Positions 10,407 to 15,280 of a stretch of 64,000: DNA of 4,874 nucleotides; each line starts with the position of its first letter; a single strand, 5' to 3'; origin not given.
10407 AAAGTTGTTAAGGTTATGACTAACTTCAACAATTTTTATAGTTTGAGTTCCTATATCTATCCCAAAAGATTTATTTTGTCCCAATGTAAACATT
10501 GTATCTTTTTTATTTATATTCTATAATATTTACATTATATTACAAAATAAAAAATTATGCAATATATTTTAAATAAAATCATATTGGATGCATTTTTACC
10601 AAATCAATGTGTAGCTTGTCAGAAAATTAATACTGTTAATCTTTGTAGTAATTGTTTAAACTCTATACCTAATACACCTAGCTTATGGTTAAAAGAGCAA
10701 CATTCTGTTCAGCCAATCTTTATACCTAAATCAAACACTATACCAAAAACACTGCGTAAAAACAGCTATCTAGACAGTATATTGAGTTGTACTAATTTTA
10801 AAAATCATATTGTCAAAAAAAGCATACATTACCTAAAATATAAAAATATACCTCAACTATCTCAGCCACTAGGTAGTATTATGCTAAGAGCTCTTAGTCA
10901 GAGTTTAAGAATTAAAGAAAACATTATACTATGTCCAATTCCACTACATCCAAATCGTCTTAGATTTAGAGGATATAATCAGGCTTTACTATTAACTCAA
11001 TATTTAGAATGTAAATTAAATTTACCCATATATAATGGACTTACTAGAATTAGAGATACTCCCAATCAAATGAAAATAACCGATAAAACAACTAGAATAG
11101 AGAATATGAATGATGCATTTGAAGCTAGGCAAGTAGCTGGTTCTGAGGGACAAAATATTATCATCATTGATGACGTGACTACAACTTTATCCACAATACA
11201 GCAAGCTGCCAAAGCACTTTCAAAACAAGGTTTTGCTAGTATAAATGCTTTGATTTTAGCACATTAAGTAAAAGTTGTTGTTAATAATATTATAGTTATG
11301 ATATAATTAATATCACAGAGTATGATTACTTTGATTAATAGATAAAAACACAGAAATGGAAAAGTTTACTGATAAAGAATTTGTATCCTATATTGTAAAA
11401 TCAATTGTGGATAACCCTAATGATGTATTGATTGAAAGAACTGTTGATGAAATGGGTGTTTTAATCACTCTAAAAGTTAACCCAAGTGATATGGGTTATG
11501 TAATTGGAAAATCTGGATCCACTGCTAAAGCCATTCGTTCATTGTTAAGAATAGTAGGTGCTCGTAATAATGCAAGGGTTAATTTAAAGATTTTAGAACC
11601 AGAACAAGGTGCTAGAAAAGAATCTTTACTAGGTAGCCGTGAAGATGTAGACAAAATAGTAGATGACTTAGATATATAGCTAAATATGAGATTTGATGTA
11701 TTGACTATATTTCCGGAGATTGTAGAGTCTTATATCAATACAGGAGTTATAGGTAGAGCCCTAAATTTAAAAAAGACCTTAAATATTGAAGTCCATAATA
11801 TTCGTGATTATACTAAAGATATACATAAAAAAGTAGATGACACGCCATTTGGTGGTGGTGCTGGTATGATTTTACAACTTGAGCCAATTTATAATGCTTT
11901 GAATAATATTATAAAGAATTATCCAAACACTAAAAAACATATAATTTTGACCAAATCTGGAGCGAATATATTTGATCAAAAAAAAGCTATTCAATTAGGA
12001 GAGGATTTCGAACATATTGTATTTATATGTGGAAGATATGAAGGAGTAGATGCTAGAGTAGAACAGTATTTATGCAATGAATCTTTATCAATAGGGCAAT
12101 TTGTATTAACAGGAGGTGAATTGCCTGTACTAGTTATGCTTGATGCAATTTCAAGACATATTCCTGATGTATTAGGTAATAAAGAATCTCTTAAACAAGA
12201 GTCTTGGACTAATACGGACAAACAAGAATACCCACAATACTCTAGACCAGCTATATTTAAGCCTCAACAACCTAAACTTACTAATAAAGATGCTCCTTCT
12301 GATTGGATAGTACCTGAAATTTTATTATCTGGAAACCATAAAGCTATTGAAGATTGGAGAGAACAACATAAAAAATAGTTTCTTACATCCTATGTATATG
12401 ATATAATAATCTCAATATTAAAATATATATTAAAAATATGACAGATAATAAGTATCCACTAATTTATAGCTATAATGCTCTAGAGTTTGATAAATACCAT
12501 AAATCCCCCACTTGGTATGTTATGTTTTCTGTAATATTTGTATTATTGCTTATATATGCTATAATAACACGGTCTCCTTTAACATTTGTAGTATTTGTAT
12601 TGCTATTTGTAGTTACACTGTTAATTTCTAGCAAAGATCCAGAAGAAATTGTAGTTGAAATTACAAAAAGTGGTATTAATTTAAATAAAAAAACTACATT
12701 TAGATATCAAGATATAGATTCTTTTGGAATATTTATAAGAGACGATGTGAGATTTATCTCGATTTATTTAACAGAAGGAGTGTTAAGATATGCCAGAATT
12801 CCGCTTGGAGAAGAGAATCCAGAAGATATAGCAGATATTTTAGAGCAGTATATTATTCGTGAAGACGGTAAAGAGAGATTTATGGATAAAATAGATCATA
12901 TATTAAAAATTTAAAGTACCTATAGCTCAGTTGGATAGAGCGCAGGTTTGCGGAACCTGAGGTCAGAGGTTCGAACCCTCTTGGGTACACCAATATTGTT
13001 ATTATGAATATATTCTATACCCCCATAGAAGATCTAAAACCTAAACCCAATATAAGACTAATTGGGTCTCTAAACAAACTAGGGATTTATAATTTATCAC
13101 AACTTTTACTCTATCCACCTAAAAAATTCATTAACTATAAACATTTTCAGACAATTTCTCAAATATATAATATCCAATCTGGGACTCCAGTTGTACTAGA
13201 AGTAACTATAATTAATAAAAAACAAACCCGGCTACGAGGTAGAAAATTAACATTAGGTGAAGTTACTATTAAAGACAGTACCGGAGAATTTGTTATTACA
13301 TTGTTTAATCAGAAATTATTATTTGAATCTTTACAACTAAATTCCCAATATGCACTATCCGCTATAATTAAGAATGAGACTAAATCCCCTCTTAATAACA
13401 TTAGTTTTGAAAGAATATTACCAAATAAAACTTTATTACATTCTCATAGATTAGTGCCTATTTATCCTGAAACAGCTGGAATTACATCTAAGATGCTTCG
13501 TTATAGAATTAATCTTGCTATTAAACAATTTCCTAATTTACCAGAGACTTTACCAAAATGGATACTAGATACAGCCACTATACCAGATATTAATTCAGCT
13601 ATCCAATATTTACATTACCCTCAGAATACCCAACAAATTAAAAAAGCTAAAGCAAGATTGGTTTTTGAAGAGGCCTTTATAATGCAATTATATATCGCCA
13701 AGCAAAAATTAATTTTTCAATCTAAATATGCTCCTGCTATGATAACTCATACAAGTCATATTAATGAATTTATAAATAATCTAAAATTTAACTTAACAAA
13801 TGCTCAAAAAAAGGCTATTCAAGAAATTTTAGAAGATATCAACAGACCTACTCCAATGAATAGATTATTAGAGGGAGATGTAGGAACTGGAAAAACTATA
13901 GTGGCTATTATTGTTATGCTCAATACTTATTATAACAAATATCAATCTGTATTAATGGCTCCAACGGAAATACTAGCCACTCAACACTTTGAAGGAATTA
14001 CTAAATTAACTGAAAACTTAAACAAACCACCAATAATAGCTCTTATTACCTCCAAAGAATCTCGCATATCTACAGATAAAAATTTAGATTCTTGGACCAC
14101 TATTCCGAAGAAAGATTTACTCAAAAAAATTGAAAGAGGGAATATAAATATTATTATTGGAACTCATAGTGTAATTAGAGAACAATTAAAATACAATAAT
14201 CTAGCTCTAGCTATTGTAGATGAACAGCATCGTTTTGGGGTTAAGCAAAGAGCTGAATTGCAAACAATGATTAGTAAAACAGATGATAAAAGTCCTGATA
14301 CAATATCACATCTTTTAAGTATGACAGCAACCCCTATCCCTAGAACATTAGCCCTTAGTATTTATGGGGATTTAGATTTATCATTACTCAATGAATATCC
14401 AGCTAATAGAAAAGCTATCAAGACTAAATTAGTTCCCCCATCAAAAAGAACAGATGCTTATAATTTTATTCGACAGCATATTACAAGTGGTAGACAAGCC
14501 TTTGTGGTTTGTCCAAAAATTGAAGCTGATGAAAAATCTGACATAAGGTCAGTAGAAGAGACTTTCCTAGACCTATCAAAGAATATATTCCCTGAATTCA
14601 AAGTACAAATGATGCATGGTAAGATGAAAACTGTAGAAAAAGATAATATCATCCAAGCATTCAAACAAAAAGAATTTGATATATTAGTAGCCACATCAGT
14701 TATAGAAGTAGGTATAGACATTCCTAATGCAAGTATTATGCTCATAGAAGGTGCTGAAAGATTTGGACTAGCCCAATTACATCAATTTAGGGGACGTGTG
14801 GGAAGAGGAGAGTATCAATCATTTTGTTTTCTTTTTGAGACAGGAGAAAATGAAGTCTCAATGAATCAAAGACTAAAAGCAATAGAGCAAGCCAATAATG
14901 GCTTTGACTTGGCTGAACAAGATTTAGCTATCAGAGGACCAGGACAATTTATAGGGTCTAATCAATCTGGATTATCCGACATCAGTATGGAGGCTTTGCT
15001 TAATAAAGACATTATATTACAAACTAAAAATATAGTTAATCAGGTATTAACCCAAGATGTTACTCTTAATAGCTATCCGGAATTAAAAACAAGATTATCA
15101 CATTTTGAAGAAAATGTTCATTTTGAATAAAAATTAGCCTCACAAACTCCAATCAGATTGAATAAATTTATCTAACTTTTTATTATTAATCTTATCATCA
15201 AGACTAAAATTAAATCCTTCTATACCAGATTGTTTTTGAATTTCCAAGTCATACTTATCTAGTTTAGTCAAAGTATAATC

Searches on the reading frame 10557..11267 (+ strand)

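Call 10: search_protein_families(library=pfam, proteins=[window:10557-11267:+], max_evalue=0.01)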
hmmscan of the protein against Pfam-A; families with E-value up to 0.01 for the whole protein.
window:10557-11267:+ (236 aa): 2 families
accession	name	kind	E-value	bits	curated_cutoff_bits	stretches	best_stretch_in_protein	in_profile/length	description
PF18912.6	DZR_2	-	0.00016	21.9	27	1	9-38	1-33/56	Double zinc ribbon domain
PF00156.33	Pribosyltran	-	0.0006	19.6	26.3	1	172-234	71-123/158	Phosphoribosyl transferase domain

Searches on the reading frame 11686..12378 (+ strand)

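Call 10: search_protein_families(library=pfam, proteins=[window:11686-12378:+], max_evalue=0.01)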
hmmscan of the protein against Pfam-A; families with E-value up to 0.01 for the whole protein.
window:11686-12378:+ (230 aa): 1 family
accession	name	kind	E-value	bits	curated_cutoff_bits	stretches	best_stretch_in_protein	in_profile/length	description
PF01746.26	tRNA_m1G_MT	-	8.6e-45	153.3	27.3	1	28-228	6-185/195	tRNA (Guanine-1)-methyltransferase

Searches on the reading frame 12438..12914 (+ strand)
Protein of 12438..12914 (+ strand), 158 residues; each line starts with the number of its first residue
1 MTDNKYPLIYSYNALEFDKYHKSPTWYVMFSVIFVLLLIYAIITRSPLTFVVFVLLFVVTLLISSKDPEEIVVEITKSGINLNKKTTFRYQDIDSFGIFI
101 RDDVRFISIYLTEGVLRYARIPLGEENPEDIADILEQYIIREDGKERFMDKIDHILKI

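Call 10: search_protein_families(library=pfam, proteins=[window:12438-12914:+], max_evalue=0.01)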
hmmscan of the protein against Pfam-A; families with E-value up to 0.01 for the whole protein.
window:12438-12914:+ (158 aa): 1 family
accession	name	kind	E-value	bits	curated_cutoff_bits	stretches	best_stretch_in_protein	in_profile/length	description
PF18923.6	DUF5673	-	0.0065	16.9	26.7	0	73-138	3-64/66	Domain of unknown function (DUF5673)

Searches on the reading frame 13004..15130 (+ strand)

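Call 10: search_protein_families(library=pfam, proteins=[window:13004-15130:+], max_evalue=0.01)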
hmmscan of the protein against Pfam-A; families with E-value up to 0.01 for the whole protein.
window:13004-15130:+ (708 aa): 9 families
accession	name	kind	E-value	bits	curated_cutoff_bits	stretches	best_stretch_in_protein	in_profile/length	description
PF00270.35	DEAD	-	3.4e-22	79.4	26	1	265-448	1-163/167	DEAD/DEAH box helicase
PF00271.37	Helicase_C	-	1.8e-20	73.7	23.5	1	489-601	6-108/110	Helicase conserved C-terminal domain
PF04851.21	ResIII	-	1.3e-13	51.7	22.5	1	262-444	2-162/164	Type III restriction enzyme, res subunit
PF17191.10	RecG_wedge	-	1.2e-10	41.6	23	1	23-171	16-157/162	RecG wedge domain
PF19833.4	RecG_dom3_C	-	1e-06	29.1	26.8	1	631-690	2-63/87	ATP-dependent DNA helicase RecG, domain 3, C-terminal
PF22590.2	Cas3-like_C_2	-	0.00013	22.6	27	1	514-601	12-103/106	CRISPR-associated nuclease/helicase Cas3, C-terminal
PF16203.11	ERCC3_RAD25_C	-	0.00038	20.3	27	0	531-600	79-149/248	ERCC3/RAD25/XPB C-terminal helicase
PF00176.29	SNF2-rel_dom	-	0.0008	19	24.9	1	284-449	17-168/290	SNF2-related domain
PF13604.12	AAA_30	-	0.0061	16.8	27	0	264-428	2-117/191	AAA domain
